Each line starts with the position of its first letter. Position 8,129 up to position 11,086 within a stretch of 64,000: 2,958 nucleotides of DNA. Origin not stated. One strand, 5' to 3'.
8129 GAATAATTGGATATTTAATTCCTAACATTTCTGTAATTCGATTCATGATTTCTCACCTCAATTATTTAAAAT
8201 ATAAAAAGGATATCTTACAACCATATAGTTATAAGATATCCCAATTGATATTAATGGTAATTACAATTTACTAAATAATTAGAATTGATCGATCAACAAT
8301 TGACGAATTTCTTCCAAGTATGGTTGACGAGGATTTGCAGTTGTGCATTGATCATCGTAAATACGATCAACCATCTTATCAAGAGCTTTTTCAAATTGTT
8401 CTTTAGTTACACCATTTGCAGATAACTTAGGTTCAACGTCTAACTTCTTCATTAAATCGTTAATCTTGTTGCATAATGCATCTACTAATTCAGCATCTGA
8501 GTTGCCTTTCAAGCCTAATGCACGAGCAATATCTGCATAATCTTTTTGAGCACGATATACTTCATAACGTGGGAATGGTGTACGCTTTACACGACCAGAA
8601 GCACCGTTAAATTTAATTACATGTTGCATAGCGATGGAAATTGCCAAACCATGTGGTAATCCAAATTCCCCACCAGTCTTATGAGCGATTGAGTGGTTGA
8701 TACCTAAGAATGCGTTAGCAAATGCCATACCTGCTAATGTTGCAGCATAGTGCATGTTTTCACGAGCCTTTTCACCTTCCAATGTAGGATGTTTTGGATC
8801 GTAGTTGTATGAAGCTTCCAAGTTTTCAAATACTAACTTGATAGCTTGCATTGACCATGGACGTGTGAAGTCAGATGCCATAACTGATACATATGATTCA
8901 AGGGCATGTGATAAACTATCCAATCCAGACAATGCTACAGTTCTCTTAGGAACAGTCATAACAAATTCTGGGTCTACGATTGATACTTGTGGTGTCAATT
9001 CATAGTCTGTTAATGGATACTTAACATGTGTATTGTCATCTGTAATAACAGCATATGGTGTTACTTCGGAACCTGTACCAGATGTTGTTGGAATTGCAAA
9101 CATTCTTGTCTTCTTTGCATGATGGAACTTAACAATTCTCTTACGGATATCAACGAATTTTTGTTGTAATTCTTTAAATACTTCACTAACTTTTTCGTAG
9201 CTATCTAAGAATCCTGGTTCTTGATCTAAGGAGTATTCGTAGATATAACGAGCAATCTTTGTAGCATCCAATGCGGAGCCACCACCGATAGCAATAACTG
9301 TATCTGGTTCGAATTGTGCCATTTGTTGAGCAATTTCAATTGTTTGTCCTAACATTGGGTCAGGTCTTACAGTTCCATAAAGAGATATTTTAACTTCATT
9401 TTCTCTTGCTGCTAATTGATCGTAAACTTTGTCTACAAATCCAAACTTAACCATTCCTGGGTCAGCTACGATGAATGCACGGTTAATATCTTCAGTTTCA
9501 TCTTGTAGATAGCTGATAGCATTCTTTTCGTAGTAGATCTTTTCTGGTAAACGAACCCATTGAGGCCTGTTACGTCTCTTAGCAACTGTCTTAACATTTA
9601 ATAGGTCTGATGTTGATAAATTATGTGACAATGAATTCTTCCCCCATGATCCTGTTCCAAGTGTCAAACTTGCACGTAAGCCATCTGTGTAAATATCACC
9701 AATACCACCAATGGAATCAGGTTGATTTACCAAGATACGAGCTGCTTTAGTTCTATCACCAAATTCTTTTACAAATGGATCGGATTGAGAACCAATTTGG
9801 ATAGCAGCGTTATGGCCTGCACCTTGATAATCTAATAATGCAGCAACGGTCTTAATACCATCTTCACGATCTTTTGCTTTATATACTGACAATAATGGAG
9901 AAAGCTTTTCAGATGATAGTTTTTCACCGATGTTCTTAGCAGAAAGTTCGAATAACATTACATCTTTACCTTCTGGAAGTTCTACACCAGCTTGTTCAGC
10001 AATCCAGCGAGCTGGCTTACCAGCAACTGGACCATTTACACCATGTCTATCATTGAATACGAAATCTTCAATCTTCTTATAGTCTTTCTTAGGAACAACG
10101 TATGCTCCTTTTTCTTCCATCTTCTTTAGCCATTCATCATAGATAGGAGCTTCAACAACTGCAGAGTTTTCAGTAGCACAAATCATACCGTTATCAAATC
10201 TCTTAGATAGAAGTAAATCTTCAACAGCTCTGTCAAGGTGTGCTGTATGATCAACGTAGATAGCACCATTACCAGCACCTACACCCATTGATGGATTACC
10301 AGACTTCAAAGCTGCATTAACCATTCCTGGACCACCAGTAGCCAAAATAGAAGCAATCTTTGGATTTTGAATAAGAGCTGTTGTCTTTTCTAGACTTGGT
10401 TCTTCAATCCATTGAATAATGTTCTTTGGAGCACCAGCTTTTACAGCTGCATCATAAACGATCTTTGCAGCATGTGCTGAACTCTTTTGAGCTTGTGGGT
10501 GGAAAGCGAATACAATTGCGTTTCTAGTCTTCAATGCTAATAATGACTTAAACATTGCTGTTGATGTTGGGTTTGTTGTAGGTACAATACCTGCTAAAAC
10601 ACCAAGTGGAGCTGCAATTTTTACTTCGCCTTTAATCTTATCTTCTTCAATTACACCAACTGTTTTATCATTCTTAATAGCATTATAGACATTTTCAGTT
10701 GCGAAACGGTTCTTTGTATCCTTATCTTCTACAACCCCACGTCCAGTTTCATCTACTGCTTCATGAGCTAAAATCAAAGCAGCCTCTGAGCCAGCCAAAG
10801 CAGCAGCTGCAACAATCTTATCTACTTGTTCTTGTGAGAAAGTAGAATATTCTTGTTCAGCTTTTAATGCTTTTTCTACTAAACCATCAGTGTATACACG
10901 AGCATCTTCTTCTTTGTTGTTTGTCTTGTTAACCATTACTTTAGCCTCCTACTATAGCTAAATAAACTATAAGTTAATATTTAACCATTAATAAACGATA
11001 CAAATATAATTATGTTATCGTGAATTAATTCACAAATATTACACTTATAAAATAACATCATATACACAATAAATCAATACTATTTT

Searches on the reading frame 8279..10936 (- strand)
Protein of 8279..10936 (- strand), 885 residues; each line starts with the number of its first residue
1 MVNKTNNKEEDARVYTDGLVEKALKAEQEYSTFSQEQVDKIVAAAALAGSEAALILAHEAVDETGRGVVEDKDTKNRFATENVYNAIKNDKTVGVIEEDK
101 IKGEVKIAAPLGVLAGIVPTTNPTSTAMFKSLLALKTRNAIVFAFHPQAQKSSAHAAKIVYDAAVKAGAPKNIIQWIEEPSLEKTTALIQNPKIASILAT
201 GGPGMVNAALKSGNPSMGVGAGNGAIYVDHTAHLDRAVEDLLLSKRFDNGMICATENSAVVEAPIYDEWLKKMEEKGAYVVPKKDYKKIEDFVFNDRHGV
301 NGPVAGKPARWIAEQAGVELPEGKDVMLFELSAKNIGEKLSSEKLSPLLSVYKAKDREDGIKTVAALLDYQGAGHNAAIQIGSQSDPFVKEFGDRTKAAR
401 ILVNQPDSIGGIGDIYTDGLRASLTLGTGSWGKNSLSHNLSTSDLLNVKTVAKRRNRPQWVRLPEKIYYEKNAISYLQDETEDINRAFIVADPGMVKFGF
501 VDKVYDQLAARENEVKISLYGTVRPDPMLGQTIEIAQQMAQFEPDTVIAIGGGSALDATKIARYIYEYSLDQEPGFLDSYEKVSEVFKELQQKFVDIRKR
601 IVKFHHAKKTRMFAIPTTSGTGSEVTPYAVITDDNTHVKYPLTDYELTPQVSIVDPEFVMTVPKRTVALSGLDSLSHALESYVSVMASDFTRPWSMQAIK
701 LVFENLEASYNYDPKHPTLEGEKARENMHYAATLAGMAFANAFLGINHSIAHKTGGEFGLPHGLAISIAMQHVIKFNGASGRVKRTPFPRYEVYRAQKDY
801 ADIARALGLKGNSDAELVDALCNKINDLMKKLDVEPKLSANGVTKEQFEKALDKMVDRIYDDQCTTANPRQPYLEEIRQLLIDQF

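Call 38: search_protein_families(library=pfam, proteins=[window:8279-10936:-], max_evalue=0.00001)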
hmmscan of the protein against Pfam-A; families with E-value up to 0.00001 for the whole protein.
window:8279-10936:- (885 aa): 4 families
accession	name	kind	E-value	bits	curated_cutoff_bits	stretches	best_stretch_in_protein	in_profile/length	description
PF25137.1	ADH_Fe_C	-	2.8e-51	174.4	27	1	668-882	2-191/194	Fe-containing alcohol dehydrogenase family, C-terminal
PF00465.25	Fe-ADH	-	8.4e-42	143.1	31.3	1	464-656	1-168/168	Iron-containing alcohol dehydrogenase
PF00171.27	Aldedh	-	8e-20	71.3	23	1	17-276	32-292/461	Aldehyde dehydrogenase family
PF13685.12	Fe-ADH_2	-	2.6e-07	31.2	28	0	481-562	16-93/149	Iron-containing alcohol dehydrogenase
